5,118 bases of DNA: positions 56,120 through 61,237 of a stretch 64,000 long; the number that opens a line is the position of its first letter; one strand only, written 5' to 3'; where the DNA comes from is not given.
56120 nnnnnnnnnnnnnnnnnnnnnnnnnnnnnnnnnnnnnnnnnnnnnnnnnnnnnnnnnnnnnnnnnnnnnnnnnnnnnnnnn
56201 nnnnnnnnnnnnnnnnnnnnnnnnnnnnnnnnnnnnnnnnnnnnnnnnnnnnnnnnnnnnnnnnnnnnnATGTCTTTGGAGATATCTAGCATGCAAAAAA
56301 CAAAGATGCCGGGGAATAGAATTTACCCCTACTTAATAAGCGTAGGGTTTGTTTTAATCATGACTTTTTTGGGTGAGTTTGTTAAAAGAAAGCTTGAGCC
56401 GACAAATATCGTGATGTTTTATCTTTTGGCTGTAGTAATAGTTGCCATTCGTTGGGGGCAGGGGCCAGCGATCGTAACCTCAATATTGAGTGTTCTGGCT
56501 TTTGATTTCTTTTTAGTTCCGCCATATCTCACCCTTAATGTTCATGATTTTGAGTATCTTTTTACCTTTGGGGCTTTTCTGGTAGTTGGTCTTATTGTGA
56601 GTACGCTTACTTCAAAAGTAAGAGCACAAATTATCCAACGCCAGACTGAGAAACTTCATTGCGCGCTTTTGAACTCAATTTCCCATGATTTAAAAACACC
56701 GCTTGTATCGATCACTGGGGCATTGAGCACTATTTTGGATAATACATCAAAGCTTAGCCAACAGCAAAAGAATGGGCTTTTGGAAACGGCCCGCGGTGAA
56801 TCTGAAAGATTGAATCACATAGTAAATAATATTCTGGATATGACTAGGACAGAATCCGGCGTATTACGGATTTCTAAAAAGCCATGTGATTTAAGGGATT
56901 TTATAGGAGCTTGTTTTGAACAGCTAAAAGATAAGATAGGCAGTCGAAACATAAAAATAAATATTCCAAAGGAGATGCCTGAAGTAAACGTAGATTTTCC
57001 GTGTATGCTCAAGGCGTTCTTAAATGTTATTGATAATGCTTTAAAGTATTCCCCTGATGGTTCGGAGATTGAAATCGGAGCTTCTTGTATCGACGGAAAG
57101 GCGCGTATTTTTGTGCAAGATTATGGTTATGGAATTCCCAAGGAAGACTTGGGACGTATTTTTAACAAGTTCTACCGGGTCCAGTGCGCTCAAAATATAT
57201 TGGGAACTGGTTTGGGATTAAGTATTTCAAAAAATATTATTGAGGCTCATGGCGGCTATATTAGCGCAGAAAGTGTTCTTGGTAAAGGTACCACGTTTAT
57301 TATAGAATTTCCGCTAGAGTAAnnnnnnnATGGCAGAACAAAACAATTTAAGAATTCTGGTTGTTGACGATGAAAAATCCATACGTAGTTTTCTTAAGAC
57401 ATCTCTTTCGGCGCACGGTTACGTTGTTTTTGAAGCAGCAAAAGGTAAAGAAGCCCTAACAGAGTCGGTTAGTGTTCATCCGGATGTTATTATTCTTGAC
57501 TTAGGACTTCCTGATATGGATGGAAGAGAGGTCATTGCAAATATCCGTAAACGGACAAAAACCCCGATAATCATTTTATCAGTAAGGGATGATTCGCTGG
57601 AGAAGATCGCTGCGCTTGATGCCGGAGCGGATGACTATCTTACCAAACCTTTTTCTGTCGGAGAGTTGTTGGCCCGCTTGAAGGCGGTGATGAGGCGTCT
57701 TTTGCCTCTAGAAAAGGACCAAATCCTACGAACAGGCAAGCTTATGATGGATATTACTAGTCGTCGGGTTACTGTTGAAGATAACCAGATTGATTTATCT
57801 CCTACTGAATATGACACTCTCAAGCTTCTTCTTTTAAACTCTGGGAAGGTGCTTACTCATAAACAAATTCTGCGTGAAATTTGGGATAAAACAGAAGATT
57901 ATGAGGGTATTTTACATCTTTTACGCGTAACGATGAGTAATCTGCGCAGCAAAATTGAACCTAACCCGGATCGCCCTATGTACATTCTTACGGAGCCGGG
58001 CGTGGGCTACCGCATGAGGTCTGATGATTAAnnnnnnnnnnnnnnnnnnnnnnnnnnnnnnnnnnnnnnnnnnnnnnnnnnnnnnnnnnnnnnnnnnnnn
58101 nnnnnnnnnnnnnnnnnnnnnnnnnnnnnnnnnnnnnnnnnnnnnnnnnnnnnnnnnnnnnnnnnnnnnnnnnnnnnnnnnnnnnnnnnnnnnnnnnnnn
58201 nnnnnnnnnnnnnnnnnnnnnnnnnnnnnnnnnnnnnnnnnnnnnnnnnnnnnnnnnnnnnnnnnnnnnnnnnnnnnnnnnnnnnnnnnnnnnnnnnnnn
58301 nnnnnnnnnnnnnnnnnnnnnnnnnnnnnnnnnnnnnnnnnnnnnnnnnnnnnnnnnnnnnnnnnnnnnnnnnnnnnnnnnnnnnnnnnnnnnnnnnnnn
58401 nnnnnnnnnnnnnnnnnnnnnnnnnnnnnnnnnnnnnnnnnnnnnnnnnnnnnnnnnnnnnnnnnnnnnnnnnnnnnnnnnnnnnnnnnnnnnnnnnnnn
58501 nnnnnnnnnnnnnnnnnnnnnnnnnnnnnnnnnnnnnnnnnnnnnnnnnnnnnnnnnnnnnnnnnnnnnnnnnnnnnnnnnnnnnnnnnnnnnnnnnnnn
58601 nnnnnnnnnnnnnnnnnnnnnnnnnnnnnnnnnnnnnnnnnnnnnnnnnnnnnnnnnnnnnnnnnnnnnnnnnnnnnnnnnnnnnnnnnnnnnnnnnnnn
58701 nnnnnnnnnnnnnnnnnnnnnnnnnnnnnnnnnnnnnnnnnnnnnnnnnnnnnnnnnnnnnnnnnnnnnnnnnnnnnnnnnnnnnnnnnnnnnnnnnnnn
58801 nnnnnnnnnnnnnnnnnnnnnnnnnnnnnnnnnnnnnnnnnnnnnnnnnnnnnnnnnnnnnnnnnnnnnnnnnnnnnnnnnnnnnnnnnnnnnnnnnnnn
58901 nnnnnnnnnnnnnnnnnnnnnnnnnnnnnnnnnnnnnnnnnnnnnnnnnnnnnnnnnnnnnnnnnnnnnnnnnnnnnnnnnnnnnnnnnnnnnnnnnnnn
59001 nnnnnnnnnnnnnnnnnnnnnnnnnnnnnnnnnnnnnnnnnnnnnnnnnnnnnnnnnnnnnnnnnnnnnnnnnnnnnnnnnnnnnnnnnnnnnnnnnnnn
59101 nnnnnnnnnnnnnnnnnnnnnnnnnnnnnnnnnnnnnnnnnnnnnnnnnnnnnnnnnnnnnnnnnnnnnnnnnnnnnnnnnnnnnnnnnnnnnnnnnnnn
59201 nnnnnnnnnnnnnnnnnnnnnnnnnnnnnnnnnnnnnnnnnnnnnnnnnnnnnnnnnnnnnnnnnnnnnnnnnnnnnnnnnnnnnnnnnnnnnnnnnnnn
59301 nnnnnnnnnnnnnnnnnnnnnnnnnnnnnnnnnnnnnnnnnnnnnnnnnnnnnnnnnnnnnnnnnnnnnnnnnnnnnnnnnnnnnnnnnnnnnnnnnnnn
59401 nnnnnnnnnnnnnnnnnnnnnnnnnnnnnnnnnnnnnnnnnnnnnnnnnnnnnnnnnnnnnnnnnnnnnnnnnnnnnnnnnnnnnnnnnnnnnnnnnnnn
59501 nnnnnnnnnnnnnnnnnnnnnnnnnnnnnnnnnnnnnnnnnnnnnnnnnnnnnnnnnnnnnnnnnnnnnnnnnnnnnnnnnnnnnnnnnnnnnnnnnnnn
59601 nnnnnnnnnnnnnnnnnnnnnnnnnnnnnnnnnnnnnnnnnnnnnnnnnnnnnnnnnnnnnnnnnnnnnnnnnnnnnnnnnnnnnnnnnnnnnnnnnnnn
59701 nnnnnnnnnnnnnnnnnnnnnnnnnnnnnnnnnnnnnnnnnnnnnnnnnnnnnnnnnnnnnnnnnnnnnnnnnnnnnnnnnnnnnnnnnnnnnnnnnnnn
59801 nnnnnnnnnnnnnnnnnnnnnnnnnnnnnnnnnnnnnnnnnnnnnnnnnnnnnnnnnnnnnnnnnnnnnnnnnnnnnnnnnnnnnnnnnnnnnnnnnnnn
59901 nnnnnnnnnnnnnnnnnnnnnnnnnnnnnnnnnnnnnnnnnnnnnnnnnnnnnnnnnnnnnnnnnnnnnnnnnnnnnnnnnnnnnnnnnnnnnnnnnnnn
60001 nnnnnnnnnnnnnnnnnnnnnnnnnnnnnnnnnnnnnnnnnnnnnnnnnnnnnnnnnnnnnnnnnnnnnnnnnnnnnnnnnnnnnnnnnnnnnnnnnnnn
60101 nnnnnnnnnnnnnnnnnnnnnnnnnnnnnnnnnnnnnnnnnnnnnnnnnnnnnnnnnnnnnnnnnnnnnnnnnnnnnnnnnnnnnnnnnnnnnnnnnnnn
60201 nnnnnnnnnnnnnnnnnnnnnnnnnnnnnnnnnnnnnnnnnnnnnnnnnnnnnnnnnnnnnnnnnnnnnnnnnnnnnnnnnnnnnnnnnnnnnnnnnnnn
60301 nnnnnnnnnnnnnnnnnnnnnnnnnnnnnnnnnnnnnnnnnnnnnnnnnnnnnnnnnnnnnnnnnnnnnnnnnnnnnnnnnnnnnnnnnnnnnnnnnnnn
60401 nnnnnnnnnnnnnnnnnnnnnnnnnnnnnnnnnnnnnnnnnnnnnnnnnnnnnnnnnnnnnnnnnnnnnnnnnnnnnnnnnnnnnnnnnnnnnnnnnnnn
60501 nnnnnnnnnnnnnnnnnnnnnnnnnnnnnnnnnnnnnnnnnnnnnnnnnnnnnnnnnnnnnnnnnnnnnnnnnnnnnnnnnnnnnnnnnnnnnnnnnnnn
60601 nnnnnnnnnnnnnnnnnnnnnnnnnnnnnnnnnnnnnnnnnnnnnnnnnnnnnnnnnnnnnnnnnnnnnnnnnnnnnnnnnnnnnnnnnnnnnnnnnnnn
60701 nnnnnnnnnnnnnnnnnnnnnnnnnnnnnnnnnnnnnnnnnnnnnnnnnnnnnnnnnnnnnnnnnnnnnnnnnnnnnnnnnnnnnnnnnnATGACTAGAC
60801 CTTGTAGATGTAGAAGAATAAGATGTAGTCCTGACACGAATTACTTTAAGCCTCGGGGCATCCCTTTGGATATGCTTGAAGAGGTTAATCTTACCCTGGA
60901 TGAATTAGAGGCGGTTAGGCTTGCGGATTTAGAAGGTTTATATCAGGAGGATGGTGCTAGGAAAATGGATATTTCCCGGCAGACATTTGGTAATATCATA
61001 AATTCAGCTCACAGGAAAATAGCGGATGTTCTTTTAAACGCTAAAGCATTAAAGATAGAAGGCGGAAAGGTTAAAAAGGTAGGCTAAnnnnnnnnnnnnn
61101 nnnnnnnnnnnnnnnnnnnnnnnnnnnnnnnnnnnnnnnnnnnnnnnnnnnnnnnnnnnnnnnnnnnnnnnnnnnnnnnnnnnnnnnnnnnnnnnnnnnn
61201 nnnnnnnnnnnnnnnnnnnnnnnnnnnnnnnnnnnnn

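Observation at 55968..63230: Three-copy ~250-bp regulatory repeat: inverted repeat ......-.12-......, tandem CGGACAA direct repeats, consensus promoter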

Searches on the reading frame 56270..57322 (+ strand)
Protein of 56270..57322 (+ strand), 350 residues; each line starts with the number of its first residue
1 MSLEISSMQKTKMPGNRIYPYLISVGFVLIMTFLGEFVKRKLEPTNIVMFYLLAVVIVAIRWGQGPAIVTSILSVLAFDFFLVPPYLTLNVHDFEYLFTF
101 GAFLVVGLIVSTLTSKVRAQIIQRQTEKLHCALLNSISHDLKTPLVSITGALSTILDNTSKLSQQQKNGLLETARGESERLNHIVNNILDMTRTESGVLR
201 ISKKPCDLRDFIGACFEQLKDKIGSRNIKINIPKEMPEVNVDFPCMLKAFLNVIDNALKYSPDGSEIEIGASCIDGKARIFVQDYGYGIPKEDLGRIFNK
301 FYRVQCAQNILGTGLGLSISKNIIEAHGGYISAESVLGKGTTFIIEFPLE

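Call 8: search_protein_families(library=pfam, proteins=[window:56270-57322:+], max_evalue=0.01)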
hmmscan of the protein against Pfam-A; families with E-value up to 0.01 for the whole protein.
window:56270-57322:+ (350 aa): 3 families
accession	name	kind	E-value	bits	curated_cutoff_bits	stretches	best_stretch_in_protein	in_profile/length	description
PF13493.11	DUF4118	-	2.3e-31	108.1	28.4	1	21-125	1-105/107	Domain of unknown function (DUF4118)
PF02518.31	HATPase_c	-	1.2e-25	90.6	26.4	1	249-350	9-110/111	Histidine kinase-, DNA gyrase B-, and HSP90-like ATPase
PF00512.31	HisKA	-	1.4e-14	54.3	26.9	1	133-197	5-66/66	His Kinase A (phospho-acceptor) domain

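Call 14: find_encoding_contigs(protein=window:56270-57322:+, flank=10000, max_places=10)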
Protein window:56270-57322:+ (350 aa): no gene with exactly this product is on record in the collection.

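Call 36: search_protein_families(library=ncbifam, proteins=[window:56270-57322:+], max_evalue=0.1)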
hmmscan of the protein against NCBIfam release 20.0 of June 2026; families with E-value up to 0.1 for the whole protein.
window:56270-57322:+ (350 aa): 83 families (the best 25 are shown)
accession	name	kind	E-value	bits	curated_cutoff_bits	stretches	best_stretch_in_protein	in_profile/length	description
NF007793.0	PRK10490.1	equivalog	1.2e-66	225.4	1123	2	123-349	657-882/895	two-component system sensor histidine kinase KdpD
NF046044.1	PnpS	equivalog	5.8e-53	180.3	400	1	124-348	164-390/390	two-component system histidine kinase PnpS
NF033092.0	HK_WalK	equivalog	1.1e-46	159.6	725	1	123-348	365-593/594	cell wall metabolism sensor histidine kinase WalK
TIGR02966.1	phoR_proteo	equivalog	8e-46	156.6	334.2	1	125-347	109-333/333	phosphate regulon sensor histidine kinase PhoR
NF047874.1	MASE3_PAS_HK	subfamily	2.1e-41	142.4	560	1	124-349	392-625/655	MASE3 domain-containing sensor histidine kinase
NF006800.0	PRK09303.1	equivalog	3.1e-40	138.3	342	1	132-348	153-376/383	histidine kinase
NF033091.0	HK_VanS_ACDEFG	equivalog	4.7e-40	137.5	400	1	126-348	70-293/293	vancomycin resistance histidine kinase VanS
NF045911.1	TCSHisKinNblS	equivalog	4.7e-38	130.9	1000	1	129-348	387-619/621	two-component system sensor histidine kinase NblS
TIGR02956.1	TMAO_torS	equivalog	9e-38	130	676.5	1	126-350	460-683/967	TMAO reductase system sensor histidine kinase/response regulator TorS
NF041735.1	hist_kin_RppB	equivalog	7.6e-37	127.1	400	1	137-348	223-438/438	two-component system sensor histidine kinase RppB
TIGR01386.1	cztS_silS_copS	subfamily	2e-36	126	292.55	1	136-348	247-457/457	heavy metal sensor histidine kinase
NF053855.1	HisKinPhoRBctds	equivalog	2.6e-36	125.2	500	1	123-346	354-580/583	two-component system sensor histidine kinase PhoR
NF008468.0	PRK11360.1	equivalog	1.3e-35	122.9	646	1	108-349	372-608/616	two-component system sensor histidine kinase AtoS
NF033093.1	HK_VicK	exception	2.1e-35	122.2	680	1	111-349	190-435/448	cell wall metabolism sensor histidine kinase VicK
NF008312.0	PRK11100.1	equivalog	2.8e-35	122.1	356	1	135-346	261-471/477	two-component system sensor histidine kinase CreC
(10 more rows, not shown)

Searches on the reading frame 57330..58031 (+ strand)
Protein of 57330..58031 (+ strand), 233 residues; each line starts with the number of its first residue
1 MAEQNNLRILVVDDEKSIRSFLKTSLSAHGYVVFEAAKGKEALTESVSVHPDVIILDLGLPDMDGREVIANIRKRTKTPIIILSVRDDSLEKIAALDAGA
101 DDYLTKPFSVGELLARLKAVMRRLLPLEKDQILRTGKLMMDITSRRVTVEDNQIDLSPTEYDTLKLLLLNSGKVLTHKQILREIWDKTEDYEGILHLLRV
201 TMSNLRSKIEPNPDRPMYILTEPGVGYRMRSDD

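Call 8: search_protein_families(library=pfam, proteins=[window:57330-58031:+], max_evalue=0.01)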
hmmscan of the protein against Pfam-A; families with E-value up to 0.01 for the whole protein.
window:57330-58031:+ (233 aa): 2 families
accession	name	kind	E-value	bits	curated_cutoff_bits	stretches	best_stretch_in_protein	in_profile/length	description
PF00072.30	Response_reg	-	7.9e-30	103.7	30.2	1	9-117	1-110/111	Response regulator receiver domain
PF00486.34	Trans_reg_C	-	7.3e-20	71.3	26.2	1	152-229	2-77/77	Transcriptional regulatory protein, C terminal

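Call 36: search_protein_families(library=ncbifam, proteins=[window:57330-58031:+], max_evalue=0.1)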
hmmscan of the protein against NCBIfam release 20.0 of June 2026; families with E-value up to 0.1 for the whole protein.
window:57330-58031:+ (233 aa): 107 families (the best 25 are shown)
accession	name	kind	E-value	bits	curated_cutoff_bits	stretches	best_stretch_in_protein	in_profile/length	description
NF007820.0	PRK10529.1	equivalog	2.2e-63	213.7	325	1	8-229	3-223/225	two-component system response regulator KdpE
NF045944.1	ResRegRpaBCyano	equivalog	3.6e-60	203.2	330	1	10-230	1-228/229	response regulator transcription factor RpaB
NF040689.1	MtrAB_MtrA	equivalog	4e-54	183.3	300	1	9-229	1-218/219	MtrAB system response regulator MtrA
NF040534.1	resp_reg_YycF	equivalog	1.9e-53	181.1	340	1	8-233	2-231/231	response regulator YycF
TIGR02154.1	PhoB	equivalog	6.3e-52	176.1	296.2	1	7-229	3-225/226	phosphate regulon transcriptional regulator PhoB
NF033117.2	vanR_ACDEGLN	exception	4e-46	157.4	350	1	9-229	1-225/226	VanR-ABDEGLN family response regulator transcription factor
TIGR01387.1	cztR_silR_copR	subfamily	8.5e-46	156.3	279.2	1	9-228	1-217/218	heavy metal response regulator transcription factor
NF008296.0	PRK11083.1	equivalog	4e-44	150.7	273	1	7-230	4-226/228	two-component system response regulator CreB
NF053854.1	RespRegPhoBBctds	equivalog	6e-44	150.1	270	1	9-229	1-224/225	two-component system response regulator PhoB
NF041733.1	resp_reg_CseB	equivalog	8.2e-44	149.7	350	1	8-230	2-227/228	two-component system response regulator CseB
NF045991.1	RespRegCtrARhodob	equivalog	1.6e-43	149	350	1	7-230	1-222/224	response regulator transcription factor CtrA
NF033120.0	vanR_FM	exception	2.9e-43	148.1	460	1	6-229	3-229/231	vancomycin resistance response regulator transcription factor, VanR-F/VanR-M family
NF007928.2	PRK10643.1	equivalog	2e-42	145.3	330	1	8-228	2-215/216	two-component system response regulator PmrA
NF008078.0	PRK10816.1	equivalog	3.8e-42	144.3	336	1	7-229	1-220/223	two-component system response regulator PhoP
NF041734.1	resp_reg_RppA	equivalog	3.5e-41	141.1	250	1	7-230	1-228/229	two-component system response regulator RppA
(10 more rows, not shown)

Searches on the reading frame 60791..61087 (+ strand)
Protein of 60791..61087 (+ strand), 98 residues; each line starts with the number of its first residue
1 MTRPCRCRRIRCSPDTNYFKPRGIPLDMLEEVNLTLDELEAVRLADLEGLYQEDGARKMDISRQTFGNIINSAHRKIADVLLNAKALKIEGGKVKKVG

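Call 9: search_protein_families(library=pfam, proteins=[window:60791-61087:+], max_evalue=0.01)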
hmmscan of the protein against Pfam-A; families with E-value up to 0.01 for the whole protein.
window:60791-61087:+ (98 aa): 2 families
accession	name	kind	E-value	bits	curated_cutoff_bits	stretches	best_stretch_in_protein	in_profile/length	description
PF02001.22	DUF134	-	8.5e-22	78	27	1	2-95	5-96/98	Protein of unknown function DUF134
PF04967.18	HTH_10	-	0.0081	16.4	23.1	0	56-78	30-52/53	HTH DNA binding domain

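Call 65: search_solved_structures(query=A4, max_evalue=1)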
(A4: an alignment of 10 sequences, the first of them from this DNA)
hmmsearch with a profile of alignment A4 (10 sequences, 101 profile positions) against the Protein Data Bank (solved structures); distinct sequences matched with E-value up to 1: 4.
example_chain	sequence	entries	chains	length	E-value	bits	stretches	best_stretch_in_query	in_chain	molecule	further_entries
7bhy_A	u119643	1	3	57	0.0058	19.9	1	39-76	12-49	Deoxyribonucleoside regulator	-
8r7y_A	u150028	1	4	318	0.088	16.1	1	39-76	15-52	Deoxyribonucleoside regulator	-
5w4a_A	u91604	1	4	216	0.42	13.9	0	38-82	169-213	P-granule scaffold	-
5w4d_A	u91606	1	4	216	0.49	13.7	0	38-81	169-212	P-granule scaffold protein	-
